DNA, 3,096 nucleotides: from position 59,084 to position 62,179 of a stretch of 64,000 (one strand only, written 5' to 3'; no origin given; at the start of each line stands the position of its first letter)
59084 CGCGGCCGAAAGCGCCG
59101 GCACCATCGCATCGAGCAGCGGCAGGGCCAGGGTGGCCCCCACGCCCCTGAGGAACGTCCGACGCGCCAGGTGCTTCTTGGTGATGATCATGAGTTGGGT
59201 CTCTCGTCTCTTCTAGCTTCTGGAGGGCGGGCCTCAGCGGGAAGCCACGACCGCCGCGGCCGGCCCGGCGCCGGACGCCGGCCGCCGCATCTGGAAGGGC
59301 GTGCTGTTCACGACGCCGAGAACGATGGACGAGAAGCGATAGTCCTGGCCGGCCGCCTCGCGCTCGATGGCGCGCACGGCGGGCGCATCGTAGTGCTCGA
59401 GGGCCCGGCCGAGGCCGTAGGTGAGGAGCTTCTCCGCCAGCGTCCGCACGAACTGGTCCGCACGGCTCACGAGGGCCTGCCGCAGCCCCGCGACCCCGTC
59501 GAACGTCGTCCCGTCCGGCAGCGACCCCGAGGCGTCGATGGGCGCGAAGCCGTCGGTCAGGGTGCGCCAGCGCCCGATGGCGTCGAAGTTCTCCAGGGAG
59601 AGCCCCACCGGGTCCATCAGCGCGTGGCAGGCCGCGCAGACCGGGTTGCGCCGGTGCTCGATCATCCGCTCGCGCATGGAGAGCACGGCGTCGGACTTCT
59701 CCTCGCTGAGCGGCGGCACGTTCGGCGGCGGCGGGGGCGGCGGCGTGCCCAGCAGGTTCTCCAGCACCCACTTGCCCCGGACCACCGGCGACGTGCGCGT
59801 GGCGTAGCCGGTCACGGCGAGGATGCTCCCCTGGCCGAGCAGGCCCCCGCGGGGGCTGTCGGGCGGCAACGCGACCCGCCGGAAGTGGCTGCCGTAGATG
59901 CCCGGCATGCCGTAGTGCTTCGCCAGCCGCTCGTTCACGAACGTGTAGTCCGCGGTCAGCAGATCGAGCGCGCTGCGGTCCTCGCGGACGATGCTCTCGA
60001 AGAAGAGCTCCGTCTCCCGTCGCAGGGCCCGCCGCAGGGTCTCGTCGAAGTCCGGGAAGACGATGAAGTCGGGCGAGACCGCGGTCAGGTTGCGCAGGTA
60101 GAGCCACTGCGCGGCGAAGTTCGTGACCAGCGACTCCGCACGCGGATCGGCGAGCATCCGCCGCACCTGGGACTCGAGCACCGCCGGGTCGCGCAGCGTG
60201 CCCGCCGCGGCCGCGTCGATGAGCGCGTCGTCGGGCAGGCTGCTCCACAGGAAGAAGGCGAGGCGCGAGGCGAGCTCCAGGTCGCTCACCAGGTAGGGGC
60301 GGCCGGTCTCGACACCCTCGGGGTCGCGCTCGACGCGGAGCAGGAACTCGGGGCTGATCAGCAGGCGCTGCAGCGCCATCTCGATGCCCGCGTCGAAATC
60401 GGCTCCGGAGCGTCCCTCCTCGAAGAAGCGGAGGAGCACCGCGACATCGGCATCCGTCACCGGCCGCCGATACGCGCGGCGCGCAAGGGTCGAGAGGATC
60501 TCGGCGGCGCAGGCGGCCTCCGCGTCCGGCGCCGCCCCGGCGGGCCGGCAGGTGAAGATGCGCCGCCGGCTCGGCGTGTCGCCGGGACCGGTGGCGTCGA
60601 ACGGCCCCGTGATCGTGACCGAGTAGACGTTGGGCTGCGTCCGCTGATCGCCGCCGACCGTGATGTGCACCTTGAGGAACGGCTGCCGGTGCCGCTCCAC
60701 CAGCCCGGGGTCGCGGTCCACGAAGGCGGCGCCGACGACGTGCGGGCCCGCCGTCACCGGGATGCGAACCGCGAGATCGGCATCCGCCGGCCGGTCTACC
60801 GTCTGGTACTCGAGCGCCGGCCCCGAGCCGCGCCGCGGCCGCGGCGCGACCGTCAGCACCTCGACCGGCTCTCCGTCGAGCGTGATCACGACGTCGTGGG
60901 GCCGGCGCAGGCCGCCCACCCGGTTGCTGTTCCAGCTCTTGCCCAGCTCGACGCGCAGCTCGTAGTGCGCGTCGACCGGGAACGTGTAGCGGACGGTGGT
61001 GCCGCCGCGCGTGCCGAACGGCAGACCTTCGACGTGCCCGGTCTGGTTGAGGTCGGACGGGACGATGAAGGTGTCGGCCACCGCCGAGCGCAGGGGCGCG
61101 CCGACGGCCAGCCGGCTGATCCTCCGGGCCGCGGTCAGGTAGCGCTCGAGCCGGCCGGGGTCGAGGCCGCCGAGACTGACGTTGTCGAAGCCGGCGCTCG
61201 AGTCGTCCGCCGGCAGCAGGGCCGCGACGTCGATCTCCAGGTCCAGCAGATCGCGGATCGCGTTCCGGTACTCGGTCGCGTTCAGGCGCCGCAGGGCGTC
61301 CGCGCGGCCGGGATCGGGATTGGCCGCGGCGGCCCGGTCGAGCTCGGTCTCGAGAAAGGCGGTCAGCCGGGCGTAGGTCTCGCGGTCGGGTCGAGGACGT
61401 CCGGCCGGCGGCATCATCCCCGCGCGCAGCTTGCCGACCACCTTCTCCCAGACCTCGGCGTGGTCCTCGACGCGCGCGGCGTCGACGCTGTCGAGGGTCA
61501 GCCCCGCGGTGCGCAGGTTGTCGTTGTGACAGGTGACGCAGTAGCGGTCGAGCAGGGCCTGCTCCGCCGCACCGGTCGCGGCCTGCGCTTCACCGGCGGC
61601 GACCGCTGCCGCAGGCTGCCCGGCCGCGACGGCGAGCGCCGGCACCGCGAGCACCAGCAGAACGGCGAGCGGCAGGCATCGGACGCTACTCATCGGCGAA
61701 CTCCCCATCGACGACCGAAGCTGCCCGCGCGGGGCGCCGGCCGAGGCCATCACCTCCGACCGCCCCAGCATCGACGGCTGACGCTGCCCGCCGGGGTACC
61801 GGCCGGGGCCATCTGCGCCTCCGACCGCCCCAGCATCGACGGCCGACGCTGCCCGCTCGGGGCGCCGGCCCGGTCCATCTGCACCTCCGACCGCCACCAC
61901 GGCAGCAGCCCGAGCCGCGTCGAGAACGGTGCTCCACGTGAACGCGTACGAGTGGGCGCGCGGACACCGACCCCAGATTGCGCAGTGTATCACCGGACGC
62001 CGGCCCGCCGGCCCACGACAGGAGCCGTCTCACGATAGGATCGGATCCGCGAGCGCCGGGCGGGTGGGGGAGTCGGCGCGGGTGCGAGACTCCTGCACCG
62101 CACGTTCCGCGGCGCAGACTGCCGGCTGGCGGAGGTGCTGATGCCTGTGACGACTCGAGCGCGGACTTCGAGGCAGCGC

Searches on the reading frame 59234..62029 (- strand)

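Call 20: search_protein_families(library=pfam, proteins=[window:59234-62029:-])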
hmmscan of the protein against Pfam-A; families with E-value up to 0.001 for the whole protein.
window:59234-62029:- (931 aa): 7 families
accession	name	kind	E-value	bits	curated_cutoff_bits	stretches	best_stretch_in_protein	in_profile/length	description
PF07631.16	PSD4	-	1.2e-48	165.2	23.3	1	582-708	2-128/128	Protein of unknown function (DUF1592)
PF07627.16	PSCyt3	-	2e-37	127.8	27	1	727-823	1-96/98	Protein of unknown function (DUF1588)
PF07624.16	PSD2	-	1.4e-25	89.2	25.8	1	839-912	1-74/74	Protein of unknown function (DUF1585)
PF07626.16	PSD3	-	1.3e-19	70.8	23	1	247-309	1-64/65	Protein of unknown function (DUF1587)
PF07637.16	PSD5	-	2.5e-18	66.6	34.2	1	507-567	1-62/62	Protein of unknown function (DUF1595)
PF07635.16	PSCyt1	-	2.7e-06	28.3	22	1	164-210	1-59/59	Planctomycete cytochrome C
PF13442.11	Cytochrome_CBB3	-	3.2e-05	24.6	27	0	156-226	6-68/68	Cytochrome C oxidase, cbb3-type, subunit III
